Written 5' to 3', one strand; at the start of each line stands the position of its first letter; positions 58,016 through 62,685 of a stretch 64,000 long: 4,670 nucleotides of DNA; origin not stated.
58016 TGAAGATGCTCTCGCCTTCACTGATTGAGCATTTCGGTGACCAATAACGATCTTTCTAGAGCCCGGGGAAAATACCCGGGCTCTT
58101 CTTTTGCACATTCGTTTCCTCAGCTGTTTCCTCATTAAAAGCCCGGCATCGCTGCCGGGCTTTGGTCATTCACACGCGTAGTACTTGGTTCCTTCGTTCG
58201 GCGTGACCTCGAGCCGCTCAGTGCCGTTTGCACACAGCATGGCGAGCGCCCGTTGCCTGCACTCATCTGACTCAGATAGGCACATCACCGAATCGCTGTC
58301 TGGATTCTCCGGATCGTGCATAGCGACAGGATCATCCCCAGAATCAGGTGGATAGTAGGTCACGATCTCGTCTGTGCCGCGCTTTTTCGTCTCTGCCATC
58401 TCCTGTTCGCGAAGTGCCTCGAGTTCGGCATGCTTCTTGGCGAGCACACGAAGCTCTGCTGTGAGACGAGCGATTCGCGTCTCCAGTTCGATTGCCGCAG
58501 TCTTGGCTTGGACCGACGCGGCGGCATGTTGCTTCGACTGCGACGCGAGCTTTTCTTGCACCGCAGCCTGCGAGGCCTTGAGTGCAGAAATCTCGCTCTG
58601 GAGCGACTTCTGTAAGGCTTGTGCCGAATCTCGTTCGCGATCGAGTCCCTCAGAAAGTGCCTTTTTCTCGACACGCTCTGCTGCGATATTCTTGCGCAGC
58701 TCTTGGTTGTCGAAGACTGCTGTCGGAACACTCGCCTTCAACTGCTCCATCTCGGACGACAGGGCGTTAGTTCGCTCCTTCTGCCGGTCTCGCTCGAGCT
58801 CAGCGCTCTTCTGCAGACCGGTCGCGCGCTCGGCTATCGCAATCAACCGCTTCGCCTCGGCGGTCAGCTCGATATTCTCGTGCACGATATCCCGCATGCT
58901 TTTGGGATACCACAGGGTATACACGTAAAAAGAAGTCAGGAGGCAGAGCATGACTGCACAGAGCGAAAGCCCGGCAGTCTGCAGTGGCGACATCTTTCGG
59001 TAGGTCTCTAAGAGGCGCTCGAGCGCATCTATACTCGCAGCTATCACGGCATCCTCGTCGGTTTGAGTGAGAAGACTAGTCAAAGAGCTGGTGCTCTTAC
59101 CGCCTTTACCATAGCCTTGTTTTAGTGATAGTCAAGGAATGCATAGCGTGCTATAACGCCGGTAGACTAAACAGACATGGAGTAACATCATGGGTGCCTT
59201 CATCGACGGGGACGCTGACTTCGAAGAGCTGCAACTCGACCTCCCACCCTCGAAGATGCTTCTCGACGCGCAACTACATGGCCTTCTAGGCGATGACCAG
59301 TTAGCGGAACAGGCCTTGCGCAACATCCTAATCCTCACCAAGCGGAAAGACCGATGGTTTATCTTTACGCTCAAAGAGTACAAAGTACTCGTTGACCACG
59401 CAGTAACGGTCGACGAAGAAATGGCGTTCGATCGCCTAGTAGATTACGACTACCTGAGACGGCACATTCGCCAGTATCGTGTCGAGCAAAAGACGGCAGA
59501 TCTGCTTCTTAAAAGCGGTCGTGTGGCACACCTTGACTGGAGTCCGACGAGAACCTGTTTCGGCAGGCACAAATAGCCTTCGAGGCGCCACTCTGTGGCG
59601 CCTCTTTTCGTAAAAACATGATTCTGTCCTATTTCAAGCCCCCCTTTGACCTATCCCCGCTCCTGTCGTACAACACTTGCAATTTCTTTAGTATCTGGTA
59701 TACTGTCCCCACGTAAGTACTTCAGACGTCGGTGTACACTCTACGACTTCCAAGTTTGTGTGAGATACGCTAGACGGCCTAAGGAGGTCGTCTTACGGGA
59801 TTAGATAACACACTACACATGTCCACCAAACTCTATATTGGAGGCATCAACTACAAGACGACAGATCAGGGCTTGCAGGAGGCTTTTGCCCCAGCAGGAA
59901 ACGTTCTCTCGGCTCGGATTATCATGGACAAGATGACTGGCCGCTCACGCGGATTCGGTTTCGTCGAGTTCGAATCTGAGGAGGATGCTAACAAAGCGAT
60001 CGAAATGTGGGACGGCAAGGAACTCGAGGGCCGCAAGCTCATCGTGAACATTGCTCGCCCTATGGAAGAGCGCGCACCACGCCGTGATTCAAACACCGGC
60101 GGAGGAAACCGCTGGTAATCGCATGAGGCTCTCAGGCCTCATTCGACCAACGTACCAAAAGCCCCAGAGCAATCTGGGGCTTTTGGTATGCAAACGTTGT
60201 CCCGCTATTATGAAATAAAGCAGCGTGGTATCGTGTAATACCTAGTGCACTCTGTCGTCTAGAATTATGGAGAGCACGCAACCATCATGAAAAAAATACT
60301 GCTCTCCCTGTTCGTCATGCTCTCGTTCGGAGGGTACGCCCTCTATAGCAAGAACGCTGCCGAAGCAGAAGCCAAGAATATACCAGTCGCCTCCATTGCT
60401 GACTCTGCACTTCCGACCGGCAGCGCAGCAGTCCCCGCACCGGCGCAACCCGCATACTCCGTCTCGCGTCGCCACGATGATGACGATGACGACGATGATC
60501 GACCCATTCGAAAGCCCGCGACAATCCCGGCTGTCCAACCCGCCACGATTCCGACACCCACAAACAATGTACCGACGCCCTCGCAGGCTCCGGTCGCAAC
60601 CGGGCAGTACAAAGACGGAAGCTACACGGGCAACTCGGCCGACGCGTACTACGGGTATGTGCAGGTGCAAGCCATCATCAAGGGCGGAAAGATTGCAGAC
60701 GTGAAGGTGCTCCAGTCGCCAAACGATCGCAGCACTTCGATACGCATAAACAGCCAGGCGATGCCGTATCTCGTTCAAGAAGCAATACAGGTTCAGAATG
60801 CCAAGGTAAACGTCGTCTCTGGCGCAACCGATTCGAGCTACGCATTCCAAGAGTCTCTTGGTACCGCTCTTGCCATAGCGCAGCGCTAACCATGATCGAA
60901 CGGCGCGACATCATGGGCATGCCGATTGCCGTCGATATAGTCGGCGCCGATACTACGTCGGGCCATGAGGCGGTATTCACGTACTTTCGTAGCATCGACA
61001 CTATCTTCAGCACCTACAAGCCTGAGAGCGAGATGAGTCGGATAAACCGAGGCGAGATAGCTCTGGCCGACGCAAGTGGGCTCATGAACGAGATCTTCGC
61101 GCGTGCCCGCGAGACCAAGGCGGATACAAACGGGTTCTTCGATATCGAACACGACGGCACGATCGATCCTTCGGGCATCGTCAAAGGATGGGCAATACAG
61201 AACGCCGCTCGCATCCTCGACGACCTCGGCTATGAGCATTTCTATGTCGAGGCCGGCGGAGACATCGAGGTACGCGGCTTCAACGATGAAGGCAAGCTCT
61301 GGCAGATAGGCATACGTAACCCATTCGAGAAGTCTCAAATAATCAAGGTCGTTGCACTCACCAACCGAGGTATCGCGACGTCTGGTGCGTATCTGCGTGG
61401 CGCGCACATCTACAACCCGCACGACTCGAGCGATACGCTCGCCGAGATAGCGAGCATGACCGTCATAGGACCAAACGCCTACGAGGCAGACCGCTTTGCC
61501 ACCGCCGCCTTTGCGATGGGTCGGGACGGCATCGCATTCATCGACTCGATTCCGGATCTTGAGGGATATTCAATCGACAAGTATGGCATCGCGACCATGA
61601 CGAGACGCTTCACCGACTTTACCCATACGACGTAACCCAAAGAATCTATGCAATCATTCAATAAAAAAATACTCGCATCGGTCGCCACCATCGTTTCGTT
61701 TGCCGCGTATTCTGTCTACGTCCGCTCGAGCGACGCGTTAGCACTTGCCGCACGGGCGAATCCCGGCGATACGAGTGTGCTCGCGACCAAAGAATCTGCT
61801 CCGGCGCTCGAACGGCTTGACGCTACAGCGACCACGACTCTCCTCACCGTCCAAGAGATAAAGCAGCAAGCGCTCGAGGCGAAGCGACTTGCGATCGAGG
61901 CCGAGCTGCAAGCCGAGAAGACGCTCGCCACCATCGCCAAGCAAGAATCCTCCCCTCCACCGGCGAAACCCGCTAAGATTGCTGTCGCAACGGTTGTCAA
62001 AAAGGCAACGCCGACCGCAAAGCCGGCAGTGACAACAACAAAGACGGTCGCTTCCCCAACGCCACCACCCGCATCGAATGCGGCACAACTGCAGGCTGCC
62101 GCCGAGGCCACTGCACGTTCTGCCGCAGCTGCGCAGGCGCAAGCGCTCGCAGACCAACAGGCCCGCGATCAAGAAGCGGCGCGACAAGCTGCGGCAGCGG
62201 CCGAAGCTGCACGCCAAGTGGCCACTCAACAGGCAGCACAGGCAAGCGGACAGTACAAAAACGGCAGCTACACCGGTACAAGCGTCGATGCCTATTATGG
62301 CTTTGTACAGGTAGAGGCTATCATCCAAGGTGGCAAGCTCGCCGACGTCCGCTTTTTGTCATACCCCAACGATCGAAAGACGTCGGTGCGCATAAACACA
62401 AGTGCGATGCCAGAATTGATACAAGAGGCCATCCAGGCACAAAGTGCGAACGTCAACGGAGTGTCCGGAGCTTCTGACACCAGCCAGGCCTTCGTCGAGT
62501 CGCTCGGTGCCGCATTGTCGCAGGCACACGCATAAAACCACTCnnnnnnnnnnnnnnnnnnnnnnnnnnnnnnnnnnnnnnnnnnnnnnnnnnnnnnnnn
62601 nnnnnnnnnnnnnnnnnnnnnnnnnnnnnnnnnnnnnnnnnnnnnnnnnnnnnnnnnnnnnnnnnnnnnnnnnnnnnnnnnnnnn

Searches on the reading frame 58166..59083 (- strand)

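Call 24: search_protein_families(library=pfam, proteins=[window:58166-59083:-], max_evalue=0.0001)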
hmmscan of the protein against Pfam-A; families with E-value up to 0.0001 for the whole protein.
window:58166-59083:- (305 aa): 0 families

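Call 70: search_protein_families(library=pfam, proteins=[window:58166-59083:-], max_evalue=0.05)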
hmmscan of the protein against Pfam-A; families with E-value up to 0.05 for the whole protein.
window:58166-59083:- (305 aa): 1 family
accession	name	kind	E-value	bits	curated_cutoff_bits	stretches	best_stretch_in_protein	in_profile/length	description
PF11559.13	ADIP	-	0.047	14.2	34.3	0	88-164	58-134/151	Afadin- and alpha -actinin-Binding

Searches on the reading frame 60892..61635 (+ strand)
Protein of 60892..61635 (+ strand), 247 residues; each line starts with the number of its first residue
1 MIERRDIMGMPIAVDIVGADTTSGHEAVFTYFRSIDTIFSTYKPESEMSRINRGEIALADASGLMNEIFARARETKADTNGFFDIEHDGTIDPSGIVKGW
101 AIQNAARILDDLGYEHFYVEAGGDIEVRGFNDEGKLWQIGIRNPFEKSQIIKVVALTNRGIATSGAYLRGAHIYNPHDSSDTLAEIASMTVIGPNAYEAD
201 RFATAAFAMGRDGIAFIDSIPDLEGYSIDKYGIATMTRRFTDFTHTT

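Call 24: search_protein_families(library=pfam, proteins=[window:60892-61635:+], max_evalue=0.0001)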
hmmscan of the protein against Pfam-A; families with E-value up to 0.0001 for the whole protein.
window:60892-61635:+ (247 aa): 1 family
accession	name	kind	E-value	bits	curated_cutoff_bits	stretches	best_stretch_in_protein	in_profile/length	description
PF02424.20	ApbE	-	9.7e-41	140.5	25.6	2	90-224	125-263/266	ApbE family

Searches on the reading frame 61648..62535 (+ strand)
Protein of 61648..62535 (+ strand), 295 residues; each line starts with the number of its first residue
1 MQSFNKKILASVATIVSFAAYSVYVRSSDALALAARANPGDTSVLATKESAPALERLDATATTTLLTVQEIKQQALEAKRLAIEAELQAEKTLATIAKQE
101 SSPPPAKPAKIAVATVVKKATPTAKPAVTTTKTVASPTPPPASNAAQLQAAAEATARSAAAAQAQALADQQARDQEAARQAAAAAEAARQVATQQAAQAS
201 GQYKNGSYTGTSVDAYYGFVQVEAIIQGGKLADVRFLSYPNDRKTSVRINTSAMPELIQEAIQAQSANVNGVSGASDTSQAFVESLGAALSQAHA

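Call 24: search_protein_families(library=pfam, proteins=[window:61648-62535:+], max_evalue=0.0001)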
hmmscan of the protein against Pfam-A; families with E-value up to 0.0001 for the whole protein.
window:61648-62535:+ (295 aa): 0 families

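Call 70: search_protein_families(library=pfam, proteins=[window:61648-62535:+], max_evalue=0.05)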
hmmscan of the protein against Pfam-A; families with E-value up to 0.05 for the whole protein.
window:61648-62535:+ (295 aa): 1 family
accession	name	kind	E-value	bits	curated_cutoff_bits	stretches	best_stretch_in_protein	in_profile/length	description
PF04205.19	FMN_bind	-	0.00013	23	22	1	216-290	2-76/77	FMN-binding domain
